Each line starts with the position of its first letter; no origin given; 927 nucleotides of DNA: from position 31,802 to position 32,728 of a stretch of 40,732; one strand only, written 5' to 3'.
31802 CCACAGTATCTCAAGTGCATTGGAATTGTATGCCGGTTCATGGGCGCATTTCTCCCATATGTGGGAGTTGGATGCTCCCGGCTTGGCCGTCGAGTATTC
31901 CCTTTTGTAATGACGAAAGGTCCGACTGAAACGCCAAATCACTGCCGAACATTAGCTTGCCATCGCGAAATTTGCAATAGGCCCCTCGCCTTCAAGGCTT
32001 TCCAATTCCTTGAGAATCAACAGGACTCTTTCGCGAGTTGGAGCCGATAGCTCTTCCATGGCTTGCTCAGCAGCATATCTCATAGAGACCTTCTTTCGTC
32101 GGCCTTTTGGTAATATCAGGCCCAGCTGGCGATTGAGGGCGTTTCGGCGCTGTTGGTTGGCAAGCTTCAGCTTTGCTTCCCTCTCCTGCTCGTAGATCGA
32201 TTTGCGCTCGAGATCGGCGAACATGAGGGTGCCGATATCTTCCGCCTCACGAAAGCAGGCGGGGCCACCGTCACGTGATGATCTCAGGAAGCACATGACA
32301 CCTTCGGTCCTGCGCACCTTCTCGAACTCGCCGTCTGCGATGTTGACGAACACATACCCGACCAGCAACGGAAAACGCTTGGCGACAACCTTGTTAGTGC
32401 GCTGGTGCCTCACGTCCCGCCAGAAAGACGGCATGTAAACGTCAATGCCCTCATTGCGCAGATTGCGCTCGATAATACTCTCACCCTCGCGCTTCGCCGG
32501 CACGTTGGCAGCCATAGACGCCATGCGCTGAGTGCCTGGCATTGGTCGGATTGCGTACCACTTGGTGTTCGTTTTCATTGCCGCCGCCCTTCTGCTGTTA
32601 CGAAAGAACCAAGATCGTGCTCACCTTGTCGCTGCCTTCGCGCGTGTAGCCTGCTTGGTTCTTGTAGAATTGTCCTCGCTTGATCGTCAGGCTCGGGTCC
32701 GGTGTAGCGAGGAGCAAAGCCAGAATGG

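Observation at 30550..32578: Candidate late-gene switch: NGN-only NusG paralog followed by a 770-nt structured leader with an intrinsic terminator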

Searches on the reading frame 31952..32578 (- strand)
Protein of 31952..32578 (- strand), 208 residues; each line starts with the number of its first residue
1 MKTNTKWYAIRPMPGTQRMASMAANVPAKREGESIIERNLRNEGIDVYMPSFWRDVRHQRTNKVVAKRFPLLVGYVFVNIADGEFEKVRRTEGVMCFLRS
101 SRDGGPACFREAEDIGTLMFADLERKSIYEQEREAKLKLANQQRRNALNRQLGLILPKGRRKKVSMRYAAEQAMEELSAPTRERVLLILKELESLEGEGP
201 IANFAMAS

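Call 6: search_protein_families(library=pfam, proteins=[window:31952-32578:-], max_evalue=0.1)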
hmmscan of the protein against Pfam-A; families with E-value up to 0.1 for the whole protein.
window:31952-32578:- (208 aa): 1 family
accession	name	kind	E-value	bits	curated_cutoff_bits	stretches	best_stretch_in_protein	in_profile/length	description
PF02357.24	NusG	-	9.6e-10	39.3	22.2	1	31-107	11-82/93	Transcription termination factor nusG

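Call 14: find_related_loci(query=window:31952-32578:-, collection=viral_contigs, flank=5000)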
Query window:31952-32578:- (208 aa) in viral_contigs; peptide patterns used: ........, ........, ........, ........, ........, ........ (x = any residue, [..] = any of these).
18 stretches matched a pattern; 13 encode a relative of the query (tblastn E <= 1e-3); 13 distinct loci.
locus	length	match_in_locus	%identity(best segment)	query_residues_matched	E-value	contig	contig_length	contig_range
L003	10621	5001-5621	69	3-208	2e-92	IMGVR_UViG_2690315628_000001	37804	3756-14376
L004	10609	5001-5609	57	5-198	9e-72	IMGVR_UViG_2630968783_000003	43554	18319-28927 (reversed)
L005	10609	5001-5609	57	5-198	1e-71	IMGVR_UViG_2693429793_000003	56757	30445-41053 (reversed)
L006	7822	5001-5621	55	1-198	4e-71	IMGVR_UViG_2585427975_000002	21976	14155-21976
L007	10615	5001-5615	56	5-198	9e-70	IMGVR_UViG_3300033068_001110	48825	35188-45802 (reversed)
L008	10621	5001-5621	53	1-198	1e-66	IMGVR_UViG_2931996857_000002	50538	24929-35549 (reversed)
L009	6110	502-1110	45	2-205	1e-54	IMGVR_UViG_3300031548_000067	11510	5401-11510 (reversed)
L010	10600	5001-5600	44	5-204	1e-52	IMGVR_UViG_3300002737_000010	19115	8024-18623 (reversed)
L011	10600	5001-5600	44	5-204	1e-52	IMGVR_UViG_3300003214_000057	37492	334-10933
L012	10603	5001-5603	43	1-202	2e-51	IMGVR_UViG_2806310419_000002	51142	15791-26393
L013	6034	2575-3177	44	1-202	2e-51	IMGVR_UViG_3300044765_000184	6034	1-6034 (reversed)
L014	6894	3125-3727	43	1-202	9e-51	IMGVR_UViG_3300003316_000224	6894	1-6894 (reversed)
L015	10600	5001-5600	44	5-204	1e-52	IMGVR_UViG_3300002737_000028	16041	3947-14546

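Call 15: find_homologous_proteins(query=window:31952-32578:-)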
Query window:31952-32578:- (208 aa): 135 proteins with E <= 0.001 among 346 candidates; the best 120 are listed.
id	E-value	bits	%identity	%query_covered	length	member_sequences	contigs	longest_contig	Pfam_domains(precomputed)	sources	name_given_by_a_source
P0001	3.7e-113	394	97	91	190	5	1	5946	PF02357.25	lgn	-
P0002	4.0e-109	381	83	99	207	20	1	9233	PF02357.25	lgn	-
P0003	6.3e-109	380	83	99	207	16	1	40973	PF02357.25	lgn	-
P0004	6.9e-108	377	83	98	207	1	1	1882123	PF02357.25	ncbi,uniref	ncbi:transcription termination/antitermination NusG family protein [Agrobacterium radiobacter]|unire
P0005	1.5e-106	372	82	98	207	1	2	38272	PF02357.25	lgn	-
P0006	2.0e-106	372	81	99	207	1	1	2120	PF02357.25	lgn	-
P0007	4.4e-100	351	86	91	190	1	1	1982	PF02357.25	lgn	-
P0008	2.3e-97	342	83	91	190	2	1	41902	PF02357.25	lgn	-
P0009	2.6e-97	342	76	99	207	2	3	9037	PF02357.25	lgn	-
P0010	1.9e-87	310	72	99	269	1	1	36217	PF02357.25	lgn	-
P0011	2.3e-83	297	70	99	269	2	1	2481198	PF02357.25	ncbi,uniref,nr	ncbi:hypothetical protein JNB84_03130 [Rhizobium pusense]|uniref:transcription termination/antitermi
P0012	2.9e-83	296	70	99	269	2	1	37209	PF02357.25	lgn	-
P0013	7.2e-82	292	67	99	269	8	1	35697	PF02357.25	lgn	-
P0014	2.9e-81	290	66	99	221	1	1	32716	PF02357.25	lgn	-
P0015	9.9e-81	288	64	100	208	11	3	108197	-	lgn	-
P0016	1.8e-80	287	67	99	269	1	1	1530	PF02357.25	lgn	-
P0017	7.7e-77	275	69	90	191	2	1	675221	PF02357.25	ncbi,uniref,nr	ncbi:transcription termination/antitermination NusG family protein [Rhizobium rhizogenes]|uniref:tra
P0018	1.0e-75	272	63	99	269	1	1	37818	PF02357.25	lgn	-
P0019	3.1e-75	270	72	83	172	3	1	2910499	PF02357.25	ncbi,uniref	ncbi:transcription termination/antitermination NusG family protein [Agrobacterium tumefaciens]|unire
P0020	6.7e-73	262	63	97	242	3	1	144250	PF02357.25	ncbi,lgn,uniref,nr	ncbi:transcription termination/antitermination protein NusG [Agrobacterium pusense]|uniref:transcrip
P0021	1.0e-70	255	57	99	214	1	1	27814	PF02357.25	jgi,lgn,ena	-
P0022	1.4e-69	252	58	99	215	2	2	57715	PF02357.25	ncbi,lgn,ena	-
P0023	1.2e-64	236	57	93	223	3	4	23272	PF02357.25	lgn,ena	-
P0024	2.8e-64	234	54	94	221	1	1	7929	PF02357.25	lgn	-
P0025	3.1e-64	234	53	99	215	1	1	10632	PF02357.25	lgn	-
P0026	5.2e-64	233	58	93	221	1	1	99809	PF02357.25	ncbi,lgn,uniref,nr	ncbi:transcription termination/antitermination protein NusG [Rhizobium favelukesii]|uniref:transcrip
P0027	1.3e-63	232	57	93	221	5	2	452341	PF02357.25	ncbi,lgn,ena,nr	ncbi:hypothetical protein FDR95_00005 [Rhizobiaceae bacterium LC148]|nr:hypothetical protein YH62_15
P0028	1.8e-63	232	58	93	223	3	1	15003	PF02357.25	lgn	-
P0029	2.4e-63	231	57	93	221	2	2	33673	PF02357.25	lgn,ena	-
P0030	1.1e-62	229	55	95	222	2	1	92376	PF02357.25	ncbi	-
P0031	2.5e-62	228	54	93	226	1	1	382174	PF02357.25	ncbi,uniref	ncbi:transcription antitermination factor NusG [Ensifer sp. KUDG1]|uniref:transcription termination/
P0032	3.8e-62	227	56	94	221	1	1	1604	PF02357.25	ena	-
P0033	1.8e-61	225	53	94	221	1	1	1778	PF02357.25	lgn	-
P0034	3.4e-61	224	58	93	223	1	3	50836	PF02357.25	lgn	-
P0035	3.6e-61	224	56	93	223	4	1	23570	PF02357.25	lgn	-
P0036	6.2e-61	223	56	93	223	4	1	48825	PF02357.25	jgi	-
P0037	6.8e-60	220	55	93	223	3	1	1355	PF02357.25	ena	-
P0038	7.1e-60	220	55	93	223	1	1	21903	PF02357.25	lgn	-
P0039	1.2e-57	213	60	81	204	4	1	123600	PF02357.25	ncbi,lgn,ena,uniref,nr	ncbi:transcription termination/antitermination NusG family protein [Neorhizobium sp. S3-V5DH]|uniref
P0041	1.1e-51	193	49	96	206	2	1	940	PF02357.25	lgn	-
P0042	6.9e-50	187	48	93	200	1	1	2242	PF02357.25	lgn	-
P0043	2.3e-49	186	46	99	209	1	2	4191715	PF02357.25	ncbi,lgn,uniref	ncbi:hypothetical protein LJR235_002908 [Pararhizobium sp. LjRoot235]|uniref:transcription terminati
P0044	2.7e-49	185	47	95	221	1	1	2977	PF02357.25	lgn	-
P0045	1.7e-48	183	47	93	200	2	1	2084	PF02357.25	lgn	-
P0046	3.0e-48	182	49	93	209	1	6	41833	PF02357.25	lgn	-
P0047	3.9e-48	182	45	98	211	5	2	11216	PF02357.25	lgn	-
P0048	5.3e-48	181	49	95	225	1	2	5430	PF02357.25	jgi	-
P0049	6.8e-48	181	48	98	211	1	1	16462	PF02357.25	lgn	-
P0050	6.9e-48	181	45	98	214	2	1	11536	PF02357.25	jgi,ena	-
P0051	4.6e-47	178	45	96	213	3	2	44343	PF02357.25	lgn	-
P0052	5.2e-47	178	45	94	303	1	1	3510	PF02357.25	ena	-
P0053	1.2e-46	177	45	94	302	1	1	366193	PF02357.25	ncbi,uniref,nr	ncbi:transcription termination/antitermination NusG family protein [Rhizobium rhizogenes]|uniref:tra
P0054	1.4e-46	177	44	96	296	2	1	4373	PF02357.25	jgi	-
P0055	3.3e-46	175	45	93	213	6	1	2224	PF02357.25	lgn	-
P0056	2.2e-45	173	45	93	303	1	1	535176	PF02357.25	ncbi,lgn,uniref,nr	ncbi:transcription antitermination factor NusG [Rhizobium sp. BK591]|uniref:transcription terminatio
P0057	2.8e-45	172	44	96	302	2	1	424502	PF02357.25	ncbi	-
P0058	2.9e-45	172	44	96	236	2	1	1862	PF02357.25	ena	-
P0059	3.3e-45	172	47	96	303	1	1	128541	PF02357.25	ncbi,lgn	ncbi:transcription termination/antitermination protein NusG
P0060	4.0e-45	172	47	93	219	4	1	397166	PF02357.25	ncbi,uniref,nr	ncbi:transcription termination/antitermination protein NusG [Agrobacterium tumefaciens]|uniref:NusG-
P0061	5.0e-45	172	45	94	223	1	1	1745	PF02357.25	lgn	-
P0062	8.0e-45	171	47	97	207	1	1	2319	PF02357.25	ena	-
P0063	8.6e-45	171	54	82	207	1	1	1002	PF02357.25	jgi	jgi:transcription antitermination factor NusG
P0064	9.5e-45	171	44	96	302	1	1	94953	PF02357.25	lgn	-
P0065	1.2e-44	170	48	94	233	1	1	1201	PF02357.25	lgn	-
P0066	1.2e-44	170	43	97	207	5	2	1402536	PF02357.25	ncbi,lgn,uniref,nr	ncbi:transcription termination factor nusG [Rhizobium sp. ERR 922]|uniref:transcription termination/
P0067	1.2e-44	170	44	90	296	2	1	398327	PF02357.25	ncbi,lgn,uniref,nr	ncbi:transcription termination/antitermination NusG family protein [Rhizobium rhizoryzae]|uniref:tra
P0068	1.3e-44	170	47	93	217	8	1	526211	PF02357.25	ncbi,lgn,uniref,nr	ncbi:transcription termination/antitermination protein NusG [Agrobacterium tumefaciens]|uniref:trans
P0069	1.3e-44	170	43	98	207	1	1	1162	PF02357.25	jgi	jgi:hypothetical protein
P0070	2.7e-44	169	44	92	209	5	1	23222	PF02357.25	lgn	-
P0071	3.0e-44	169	46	92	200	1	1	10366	PF02357.25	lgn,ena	-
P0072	3.0e-44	169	45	96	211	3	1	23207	PF02357.25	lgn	-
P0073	6.8e-44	168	46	92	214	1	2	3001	PF02357.25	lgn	-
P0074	1.4e-43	167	47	93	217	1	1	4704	PF02357.25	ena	-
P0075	2.2e-43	166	43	95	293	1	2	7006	PF02357.25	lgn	-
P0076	2.9e-43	166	43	96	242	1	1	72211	PF02357.25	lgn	-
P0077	3.8e-43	165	43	94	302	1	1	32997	PF02357.25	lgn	-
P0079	4.8e-43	165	45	92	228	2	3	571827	PF02357.25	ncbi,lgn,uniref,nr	ncbi:transcription termination/antitermination protein NusG [Rhizobium leguminosarum]|uniref:transcr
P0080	8.6e-43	164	45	92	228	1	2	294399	PF02357.25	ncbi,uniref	ncbi:transcription termination/antitermination protein NusG [Rhizobium leguminosarum]|uniref:transcr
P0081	9.5e-43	164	45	95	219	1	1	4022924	PF02357.25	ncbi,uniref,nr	ncbi:transcription termination/antitermination NusG family protein [Sinorhizobium fredii]|uniref:tra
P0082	1.0e-42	164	43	96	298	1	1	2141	PF02357.25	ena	-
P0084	1.2e-42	164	43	96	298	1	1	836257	PF02357.25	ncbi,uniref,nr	ncbi:hypothetical protein DEM27_05780 [Metarhizobium album]|uniref:NusG-like N-terminal domain-conta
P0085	1.4e-42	164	44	95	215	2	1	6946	PF02357.25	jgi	jgi:hypothetical protein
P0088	4.1e-42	162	45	95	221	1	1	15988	PF02357.25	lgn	-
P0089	4.3e-42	162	41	95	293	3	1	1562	PF02357.25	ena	-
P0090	7.6e-42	161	45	92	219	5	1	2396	PF02357.25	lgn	-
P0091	8.8e-42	161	45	93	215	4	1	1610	PF02357.25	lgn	-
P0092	9.8e-42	161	46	92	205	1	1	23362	PF02357.25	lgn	-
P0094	3.6e-41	159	43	92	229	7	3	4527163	PF02357.25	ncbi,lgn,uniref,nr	ncbi:transcription termination/antitermination NusG family protein [Rhizobium lentis]|uniref:transcr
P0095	3.9e-41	159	46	93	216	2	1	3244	PF02357.25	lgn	-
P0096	3.9e-41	159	45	91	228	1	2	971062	PF02357.25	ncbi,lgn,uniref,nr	ncbi:hypothetical protein FHX10_003386 [Rhizobium sp. BK591]|uniref:transcription termination/antite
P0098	5.3e-41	158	43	92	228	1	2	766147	PF02357.25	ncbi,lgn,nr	ncbi:hypothetical protein E0H61_14780 [Rhizobium leguminosarum bv. viciae]|nr:hypothetical protein E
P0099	5.4e-41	158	43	92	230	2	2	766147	PF02357.25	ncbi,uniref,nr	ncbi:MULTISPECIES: transcription termination/antitermination protein NusG [Rhizobium]|uniref:transcr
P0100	6.3e-41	158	44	97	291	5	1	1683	PF02357.25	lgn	-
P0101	1.0e-40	157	40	94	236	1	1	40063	PF02357.25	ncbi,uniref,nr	ncbi:hypothetical protein DTW90_34625 [Neorhizobium sp. P12A]|uniref:transcription termination/antit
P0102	1.1e-40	157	44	92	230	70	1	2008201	PF02357.25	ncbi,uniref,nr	ncbi:transcription termination/antitermination protein NusG [Rhizobium sp. BT-226]|uniref:transcript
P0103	1.2e-40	157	42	95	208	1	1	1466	PF02357.25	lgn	-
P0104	1.5e-40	157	46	97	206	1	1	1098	PF02357.25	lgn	-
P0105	1.6e-40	157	42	92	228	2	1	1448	PF02357.25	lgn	-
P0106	2.4e-40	156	41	97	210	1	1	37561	PF02357.25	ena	-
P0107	2.5e-40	156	44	93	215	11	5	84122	PF02357.25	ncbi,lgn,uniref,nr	ncbi:hypothetical protein P9A16_32650 [Shinella sp. 838]|uniref:hypothetical protein n=1 Tax=Shinell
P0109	6.9e-40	155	42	92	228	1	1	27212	PF02357.25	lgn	-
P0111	1.6e-39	154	42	92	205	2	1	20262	PF02357.25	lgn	-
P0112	4.8e-39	152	43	92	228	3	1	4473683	PF02357.25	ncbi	ncbi:hypothetical protein ACVITL_002825 [Rhizobium pisi]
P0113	8.5e-39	151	39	97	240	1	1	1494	PF02357.25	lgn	-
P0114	1.1e-38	151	43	96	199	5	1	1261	PF02357.25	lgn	-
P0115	4.7e-38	149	42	99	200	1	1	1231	PF02357.25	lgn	-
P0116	6.3e-38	148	42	98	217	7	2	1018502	PF02357.25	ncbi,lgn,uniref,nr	ncbi:transcription termination/antitermination NusG family protein [Shinella sp.]|uniref:transcripti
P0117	1.1e-37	148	43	97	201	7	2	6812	PF02357.25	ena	-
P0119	4.1e-37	146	42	91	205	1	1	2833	PF02357.25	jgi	jgi:hypothetical protein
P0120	1.3e-36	144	42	97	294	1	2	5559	PF02357.25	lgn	-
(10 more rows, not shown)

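Call 17: find_encoding_contigs(protein=P0003, flank=5000, max_places=3)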
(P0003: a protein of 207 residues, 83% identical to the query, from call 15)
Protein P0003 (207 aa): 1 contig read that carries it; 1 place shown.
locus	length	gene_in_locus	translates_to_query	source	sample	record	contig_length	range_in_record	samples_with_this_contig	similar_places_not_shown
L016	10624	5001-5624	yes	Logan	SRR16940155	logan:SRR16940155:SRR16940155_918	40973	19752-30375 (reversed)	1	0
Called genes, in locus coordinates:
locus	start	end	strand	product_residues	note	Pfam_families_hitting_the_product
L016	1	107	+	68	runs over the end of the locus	-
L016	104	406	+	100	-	-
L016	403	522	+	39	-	-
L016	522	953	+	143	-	-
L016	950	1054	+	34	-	-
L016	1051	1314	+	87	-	-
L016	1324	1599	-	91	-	-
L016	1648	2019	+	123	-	-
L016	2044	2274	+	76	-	-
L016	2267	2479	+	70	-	-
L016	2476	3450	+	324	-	PF00145:DNA_methylase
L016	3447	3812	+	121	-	-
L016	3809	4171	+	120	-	-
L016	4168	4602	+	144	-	PF08299:Bac_DnaA_C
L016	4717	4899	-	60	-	-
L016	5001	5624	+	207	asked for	PF02357:NusG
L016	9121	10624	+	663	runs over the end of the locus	PF16510:P22_portal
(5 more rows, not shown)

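Call 18: find_encoding_contigs(protein=P0004, flank=5000, max_places=3)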
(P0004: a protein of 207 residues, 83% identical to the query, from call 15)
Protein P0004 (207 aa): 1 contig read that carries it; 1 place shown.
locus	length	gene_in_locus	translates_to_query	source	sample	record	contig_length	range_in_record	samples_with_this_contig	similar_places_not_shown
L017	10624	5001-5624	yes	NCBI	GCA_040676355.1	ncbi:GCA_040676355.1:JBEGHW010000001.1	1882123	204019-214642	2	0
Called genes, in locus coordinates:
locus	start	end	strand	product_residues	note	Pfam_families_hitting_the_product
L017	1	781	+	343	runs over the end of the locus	PF08281:Sigma70_r4_2 (faint), PF04545:Sigma70_r4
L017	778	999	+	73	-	-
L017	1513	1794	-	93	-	-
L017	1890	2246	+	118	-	-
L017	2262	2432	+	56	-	-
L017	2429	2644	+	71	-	-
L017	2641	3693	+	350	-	PF00145:DNA_methylase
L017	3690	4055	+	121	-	-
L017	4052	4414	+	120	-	-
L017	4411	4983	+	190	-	PF08299:Bac_DnaA_C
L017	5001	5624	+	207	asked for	PF02357:NusG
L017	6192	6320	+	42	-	-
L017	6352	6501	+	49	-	-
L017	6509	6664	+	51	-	-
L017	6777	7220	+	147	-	PF20901:Sf6_terminase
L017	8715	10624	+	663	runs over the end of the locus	PF16510:P22_portal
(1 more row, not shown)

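Call 19: find_encoding_contigs(protein=P0008, flank=5000, max_places=3)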
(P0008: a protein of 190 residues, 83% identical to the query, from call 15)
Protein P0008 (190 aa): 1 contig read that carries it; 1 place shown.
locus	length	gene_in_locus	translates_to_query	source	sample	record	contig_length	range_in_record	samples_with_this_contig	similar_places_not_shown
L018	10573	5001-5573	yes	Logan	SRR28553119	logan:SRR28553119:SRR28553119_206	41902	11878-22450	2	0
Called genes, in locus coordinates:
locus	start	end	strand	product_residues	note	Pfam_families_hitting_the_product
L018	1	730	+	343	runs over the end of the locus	PF08281:Sigma70_r4_2 (faint), PF04545:Sigma70_r4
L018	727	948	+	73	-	-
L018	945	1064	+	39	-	-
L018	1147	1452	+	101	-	-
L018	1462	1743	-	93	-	-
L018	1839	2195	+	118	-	-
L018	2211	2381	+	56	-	-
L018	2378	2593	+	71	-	-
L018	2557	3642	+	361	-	PF00145:DNA_methylase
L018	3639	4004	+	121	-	-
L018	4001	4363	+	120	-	-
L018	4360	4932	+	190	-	PF08299:Bac_DnaA_C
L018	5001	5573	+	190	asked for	PF02357:NusG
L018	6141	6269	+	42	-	-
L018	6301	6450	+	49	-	-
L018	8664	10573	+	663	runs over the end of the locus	PF16510:P22_portal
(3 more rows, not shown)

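Call 26: find_related_loci(query=window:31952-32578:-, collection=genome_contigs, flank=4000)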
Query window:31952-32578:- (208 aa) in genome_contigs; peptide patterns used: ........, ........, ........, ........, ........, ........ (x = any residue, [..] = any of these).
115 stretches matched a pattern; 3 encode a relative of the query (tblastn E <= 1e-3); 3 distinct loci.
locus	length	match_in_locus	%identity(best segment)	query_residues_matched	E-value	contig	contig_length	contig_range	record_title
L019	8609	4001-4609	57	5-198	2e-72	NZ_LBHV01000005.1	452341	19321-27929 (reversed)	Rhizobium sp. LC145 LC145_contig5, whole genome shotgun sequence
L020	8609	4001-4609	57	5-198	3e-72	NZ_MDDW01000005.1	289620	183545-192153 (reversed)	Rhizobium sp. LCM 4573 contig_12, whole genome shotgun sequence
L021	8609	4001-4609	56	5-198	7e-72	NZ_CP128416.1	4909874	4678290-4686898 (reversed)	Neorhizobium sp. CSC1952 chromosome, complete genome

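Call 46: search_solved_structures(query=A2, max_evalue=1, show_alignments=3)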
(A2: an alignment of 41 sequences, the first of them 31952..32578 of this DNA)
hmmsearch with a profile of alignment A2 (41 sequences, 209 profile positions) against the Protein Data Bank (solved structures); distinct sequences matched with E-value up to 1: 7.
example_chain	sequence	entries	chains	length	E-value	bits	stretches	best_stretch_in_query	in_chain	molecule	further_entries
2lq8_A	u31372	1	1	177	0.0016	21.2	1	67-119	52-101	Transcription antitermination protein nusG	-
2xhc_A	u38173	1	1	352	0.0021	20.8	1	67-119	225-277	TRANSCRIPTION ANTITERMINATION PROTEIN NUSG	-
9ik0_A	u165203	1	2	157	0.0085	18.8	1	61-133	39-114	Transcription antitermination protein RfaH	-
2k06_A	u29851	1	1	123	0.012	18.4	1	57-121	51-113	Transcription antitermination protein nusG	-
9gur_Z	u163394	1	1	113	0.027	17.2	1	58-121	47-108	Transcription termination/antitermination protein NusG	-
6vz3_AB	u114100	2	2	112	0.028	17.1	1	58-121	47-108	Transcription termination/antitermination protein NusG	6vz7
4itq_A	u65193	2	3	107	0.63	12.7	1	129-194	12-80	Putative uncharacterized protein SCO1480 | SCO1480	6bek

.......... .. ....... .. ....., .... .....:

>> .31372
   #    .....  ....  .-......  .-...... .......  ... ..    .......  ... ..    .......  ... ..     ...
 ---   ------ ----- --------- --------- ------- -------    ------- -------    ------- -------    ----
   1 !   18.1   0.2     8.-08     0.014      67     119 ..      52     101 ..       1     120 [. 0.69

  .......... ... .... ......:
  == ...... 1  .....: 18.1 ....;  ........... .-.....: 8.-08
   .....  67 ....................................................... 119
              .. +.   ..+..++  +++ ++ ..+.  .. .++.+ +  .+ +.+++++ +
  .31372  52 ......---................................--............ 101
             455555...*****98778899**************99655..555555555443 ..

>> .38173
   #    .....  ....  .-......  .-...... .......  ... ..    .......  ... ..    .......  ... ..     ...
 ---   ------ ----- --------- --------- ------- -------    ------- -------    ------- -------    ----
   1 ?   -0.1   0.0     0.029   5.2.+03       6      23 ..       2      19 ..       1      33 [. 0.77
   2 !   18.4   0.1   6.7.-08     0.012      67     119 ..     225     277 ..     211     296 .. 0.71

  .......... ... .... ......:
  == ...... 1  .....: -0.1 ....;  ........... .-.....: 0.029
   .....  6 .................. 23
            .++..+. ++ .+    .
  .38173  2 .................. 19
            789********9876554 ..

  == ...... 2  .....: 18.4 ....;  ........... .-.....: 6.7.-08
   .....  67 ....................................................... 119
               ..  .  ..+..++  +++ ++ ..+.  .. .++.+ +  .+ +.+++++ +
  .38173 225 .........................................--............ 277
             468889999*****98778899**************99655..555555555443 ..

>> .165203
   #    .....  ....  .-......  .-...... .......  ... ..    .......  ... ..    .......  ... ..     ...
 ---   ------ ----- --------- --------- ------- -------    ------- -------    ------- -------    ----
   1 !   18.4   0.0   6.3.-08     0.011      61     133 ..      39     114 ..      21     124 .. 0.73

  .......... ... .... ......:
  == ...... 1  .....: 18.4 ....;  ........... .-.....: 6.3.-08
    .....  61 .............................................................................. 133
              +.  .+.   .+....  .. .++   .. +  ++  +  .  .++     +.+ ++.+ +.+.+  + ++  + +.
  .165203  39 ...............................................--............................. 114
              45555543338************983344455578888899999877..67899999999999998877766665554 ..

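Call 49: predict_structure(alignment_id=A2)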
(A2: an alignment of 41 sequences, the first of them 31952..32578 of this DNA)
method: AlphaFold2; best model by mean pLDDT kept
length: 208 residues; sequences in the alignment: 41
mean_pLDDT: 90.0   pTM: 0.76
mean pLDDT of the five models: 90.0, 88.5, 87.7, 86.2, 84.5
residues with pLDDT >= 90: 160; 70-90: 34; 50-70: 3; < 50: 11
segments of 3 or more residues with pLDDT < 50: 199-208
pLDDT, mean of each block of 10 residues (from residue 1): 85 96 84 95 96 93 92 95 95 96 94 94 94 92 93 91 88 93 95 74 43
secondary structure, 60 per line:
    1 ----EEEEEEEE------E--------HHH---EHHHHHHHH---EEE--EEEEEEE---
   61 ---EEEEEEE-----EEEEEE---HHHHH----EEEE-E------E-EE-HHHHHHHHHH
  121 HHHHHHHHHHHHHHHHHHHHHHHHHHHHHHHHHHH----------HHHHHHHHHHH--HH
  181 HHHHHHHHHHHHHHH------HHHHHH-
elements in order: E5-12 H35-42 E46-48 E51-57 E64-70 E76-81 H85-89 E94-97 H111-155 H166-176 H179-195 H202-207
